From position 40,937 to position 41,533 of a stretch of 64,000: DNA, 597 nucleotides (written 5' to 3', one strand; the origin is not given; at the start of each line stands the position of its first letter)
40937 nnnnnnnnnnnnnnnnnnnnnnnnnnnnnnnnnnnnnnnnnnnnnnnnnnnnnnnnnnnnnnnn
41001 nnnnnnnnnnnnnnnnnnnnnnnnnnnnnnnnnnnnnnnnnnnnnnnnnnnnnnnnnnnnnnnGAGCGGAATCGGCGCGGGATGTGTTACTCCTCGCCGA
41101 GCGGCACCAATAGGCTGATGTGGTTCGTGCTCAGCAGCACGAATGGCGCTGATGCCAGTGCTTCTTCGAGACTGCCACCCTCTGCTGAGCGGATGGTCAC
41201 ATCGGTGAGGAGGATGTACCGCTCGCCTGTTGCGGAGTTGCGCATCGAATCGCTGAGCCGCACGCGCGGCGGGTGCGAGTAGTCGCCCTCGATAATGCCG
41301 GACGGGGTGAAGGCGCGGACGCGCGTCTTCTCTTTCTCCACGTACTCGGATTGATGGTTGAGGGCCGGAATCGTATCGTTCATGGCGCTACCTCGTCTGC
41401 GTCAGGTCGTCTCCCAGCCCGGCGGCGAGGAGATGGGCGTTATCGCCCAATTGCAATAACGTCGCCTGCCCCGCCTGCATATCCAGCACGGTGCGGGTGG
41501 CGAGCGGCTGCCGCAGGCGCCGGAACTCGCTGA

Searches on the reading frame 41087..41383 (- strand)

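Call 32: search_protein_families(library=pfam, proteins=[window:41087-41383:-], max_evalue=0.01)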
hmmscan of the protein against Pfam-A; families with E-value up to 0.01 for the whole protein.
window:41087-41383:- (98 aa): 1 family
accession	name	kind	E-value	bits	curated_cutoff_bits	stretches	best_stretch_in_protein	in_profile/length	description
PF20660.2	DUF6812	-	2.9e-05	24.4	27.1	1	31-89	2-53/53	Family of unknown function (DUF6812)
